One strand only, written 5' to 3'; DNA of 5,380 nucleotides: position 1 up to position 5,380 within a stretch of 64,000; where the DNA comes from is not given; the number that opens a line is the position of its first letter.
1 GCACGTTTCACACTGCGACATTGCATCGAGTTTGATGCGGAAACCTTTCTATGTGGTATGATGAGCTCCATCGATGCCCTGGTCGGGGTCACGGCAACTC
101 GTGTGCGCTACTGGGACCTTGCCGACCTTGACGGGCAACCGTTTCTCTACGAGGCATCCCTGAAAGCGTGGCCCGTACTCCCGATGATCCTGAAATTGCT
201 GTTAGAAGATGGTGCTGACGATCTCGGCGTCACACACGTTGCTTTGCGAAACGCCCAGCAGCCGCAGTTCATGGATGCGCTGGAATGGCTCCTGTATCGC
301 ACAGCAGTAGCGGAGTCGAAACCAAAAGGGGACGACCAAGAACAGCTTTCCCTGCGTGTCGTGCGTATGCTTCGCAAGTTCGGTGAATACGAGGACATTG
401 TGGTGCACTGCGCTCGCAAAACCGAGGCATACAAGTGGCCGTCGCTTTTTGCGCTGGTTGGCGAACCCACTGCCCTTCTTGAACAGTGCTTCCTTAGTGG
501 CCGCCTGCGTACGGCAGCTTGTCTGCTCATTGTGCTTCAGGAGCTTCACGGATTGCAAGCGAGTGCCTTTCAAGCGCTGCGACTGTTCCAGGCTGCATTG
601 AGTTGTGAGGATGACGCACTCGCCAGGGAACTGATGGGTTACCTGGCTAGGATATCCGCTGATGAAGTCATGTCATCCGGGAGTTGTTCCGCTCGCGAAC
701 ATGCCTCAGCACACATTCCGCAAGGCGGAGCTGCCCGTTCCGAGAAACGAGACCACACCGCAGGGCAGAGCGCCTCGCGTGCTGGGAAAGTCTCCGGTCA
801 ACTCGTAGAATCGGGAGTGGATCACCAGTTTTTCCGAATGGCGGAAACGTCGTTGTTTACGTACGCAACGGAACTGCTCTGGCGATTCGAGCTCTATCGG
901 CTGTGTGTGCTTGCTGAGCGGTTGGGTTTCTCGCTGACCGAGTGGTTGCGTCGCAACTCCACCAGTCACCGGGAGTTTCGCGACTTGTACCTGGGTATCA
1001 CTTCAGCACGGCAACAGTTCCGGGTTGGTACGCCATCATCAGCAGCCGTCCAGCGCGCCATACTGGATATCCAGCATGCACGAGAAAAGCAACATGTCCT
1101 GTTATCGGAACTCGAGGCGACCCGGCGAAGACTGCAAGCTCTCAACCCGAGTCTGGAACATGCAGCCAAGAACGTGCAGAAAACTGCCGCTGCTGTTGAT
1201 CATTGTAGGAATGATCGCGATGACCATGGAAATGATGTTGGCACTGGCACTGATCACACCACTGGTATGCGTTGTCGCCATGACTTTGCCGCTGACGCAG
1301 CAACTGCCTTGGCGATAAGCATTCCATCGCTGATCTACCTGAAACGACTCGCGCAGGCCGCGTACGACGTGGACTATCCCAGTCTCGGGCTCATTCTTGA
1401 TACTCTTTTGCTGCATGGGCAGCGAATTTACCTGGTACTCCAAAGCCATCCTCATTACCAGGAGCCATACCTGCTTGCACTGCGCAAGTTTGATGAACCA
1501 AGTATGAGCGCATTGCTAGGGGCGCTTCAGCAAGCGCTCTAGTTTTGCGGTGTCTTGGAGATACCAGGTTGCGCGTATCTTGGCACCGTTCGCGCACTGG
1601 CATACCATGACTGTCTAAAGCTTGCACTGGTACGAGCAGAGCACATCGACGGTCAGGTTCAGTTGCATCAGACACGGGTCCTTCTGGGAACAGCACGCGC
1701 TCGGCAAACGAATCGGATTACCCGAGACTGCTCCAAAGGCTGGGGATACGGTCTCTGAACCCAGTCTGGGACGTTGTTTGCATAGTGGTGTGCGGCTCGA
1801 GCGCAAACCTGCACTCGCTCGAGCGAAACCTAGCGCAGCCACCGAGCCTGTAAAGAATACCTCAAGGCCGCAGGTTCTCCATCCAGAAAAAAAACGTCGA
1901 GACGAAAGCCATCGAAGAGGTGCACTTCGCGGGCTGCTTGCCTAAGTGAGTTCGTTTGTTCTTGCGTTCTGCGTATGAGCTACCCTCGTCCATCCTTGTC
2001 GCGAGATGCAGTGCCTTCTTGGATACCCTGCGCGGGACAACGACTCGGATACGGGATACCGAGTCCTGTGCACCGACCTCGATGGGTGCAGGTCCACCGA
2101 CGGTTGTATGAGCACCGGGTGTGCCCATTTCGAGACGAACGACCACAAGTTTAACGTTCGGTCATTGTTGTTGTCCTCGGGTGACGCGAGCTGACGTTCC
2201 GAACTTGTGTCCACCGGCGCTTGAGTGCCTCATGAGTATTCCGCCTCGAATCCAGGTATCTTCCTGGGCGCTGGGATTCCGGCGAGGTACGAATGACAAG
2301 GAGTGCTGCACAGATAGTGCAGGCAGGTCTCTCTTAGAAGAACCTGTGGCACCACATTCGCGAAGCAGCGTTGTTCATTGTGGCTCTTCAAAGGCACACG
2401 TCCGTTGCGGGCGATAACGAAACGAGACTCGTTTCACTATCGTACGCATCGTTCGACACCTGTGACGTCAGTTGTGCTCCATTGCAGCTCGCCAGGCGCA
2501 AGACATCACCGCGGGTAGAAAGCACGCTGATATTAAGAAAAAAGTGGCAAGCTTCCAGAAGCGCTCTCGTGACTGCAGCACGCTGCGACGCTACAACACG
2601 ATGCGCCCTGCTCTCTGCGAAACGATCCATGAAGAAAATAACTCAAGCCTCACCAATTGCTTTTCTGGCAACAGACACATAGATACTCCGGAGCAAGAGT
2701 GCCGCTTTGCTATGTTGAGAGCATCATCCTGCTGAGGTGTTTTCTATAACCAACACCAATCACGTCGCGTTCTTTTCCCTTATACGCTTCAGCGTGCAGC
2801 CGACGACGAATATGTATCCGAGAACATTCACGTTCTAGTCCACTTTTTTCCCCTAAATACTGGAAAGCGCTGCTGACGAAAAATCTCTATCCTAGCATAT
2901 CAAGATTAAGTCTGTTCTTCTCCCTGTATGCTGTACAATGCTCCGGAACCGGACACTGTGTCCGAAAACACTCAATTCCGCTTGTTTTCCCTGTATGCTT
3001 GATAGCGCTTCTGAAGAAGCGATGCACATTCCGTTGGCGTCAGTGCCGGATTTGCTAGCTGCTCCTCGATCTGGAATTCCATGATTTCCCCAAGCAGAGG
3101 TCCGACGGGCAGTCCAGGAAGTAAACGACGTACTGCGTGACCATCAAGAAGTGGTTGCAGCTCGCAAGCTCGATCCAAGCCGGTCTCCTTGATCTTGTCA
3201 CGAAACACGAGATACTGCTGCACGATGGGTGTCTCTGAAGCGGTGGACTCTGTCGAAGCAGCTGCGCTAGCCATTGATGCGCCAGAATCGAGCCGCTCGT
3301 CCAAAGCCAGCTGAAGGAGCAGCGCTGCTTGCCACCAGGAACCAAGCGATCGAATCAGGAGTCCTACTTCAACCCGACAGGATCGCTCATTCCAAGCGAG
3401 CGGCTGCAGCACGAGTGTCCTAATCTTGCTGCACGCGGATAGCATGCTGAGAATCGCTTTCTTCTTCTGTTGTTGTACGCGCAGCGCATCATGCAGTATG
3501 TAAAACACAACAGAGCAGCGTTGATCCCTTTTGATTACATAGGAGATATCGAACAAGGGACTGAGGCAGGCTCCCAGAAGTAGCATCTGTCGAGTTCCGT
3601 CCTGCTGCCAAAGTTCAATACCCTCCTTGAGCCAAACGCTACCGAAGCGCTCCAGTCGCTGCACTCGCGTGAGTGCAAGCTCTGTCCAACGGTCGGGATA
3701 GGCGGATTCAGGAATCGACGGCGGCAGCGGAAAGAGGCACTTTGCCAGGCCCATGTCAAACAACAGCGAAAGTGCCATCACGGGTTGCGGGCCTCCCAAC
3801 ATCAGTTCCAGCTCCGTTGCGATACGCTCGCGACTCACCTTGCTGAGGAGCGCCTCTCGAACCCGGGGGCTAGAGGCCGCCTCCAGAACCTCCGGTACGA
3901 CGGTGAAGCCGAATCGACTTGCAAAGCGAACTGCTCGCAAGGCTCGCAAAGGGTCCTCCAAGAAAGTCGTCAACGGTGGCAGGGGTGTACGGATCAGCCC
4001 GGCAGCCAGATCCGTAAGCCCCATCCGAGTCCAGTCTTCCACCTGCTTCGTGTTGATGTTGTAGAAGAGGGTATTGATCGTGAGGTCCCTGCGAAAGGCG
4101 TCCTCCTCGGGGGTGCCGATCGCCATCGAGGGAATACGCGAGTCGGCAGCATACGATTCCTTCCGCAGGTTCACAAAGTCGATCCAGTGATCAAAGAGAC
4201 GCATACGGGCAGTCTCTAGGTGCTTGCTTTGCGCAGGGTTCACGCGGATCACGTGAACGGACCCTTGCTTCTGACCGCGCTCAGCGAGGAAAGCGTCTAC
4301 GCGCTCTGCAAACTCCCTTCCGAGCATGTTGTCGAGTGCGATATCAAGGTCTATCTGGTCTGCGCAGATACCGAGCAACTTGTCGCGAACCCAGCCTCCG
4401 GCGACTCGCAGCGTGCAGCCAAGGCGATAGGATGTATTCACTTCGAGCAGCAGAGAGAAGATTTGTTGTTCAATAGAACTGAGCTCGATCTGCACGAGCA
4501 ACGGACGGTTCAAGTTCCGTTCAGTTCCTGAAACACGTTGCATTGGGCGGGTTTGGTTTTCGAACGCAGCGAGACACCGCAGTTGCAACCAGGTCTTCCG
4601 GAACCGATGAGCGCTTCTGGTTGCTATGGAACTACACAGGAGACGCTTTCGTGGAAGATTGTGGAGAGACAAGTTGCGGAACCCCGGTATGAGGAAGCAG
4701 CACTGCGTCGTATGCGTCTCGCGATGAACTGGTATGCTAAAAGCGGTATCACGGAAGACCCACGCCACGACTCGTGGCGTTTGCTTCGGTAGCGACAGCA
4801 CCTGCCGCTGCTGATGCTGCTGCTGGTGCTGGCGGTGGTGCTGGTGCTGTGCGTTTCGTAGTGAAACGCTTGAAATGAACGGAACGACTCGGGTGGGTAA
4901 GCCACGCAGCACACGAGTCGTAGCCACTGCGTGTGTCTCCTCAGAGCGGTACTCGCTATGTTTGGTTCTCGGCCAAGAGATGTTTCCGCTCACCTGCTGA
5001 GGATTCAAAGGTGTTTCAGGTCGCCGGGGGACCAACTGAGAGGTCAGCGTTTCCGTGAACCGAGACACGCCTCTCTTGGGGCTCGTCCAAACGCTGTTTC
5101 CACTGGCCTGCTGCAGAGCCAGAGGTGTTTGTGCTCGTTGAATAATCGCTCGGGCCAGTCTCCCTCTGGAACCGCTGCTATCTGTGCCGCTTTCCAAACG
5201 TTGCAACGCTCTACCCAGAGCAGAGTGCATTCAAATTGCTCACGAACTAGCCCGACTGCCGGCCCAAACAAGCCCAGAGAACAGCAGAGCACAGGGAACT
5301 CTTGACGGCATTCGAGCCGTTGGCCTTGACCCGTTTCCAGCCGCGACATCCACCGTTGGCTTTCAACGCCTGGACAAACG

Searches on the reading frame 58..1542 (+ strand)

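Call 10: search_protein_families(library=pfam, proteins=[window:58-1542:+], max_evalue=0.001)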
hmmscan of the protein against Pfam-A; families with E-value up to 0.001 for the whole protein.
window:58-1542:+ (494 aa): 1 family
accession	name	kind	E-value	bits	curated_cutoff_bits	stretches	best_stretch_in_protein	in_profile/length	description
PF07064.19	RIC1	-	1.1e-34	120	27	1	45-204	4-165/176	RIC1 C-terminal alpha solenoid region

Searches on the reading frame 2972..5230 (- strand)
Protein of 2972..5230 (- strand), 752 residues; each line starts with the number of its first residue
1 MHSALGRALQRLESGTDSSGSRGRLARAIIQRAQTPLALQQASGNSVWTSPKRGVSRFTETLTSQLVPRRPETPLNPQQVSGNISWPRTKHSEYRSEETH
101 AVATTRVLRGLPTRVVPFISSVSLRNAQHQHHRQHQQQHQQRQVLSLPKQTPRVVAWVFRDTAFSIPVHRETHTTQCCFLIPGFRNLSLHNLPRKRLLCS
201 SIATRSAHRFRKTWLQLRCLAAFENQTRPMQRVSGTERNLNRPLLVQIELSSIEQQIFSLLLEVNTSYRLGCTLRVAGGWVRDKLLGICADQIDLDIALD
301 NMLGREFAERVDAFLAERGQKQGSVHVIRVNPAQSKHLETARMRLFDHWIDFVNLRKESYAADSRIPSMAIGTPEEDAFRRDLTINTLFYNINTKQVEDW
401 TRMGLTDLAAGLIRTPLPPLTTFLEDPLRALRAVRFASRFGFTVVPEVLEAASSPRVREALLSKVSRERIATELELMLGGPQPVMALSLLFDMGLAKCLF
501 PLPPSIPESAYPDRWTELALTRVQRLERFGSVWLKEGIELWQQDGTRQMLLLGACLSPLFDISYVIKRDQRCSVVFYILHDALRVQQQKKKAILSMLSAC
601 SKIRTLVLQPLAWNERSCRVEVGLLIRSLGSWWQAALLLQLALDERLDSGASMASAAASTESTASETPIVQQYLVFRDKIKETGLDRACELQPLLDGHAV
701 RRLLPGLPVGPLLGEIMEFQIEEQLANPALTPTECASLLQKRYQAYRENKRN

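Call 10: search_protein_families(library=pfam, proteins=[window:2972-5230:-], max_evalue=0.001)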
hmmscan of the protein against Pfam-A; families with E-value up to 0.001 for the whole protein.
window:2972-5230:- (752 aa): 2 families
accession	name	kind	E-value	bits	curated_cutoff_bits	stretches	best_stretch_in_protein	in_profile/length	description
PF01743.26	PolyA_pol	-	1.2e-27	97.2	23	1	274-414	1-126/126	Poly A polymerase head domain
PF12627.12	PolyA_pol_RNAbd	-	7.9e-08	32.4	22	1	442-501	2-58/64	Probable RNA and SrmB- binding site of polymerase A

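Call 57: find_encoding_contigs(protein=window:2972-5230:-, flank=1000, max_places=2)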
Protein window:2972-5230:- (752 aa): no gene with exactly this product is on record in the collection.
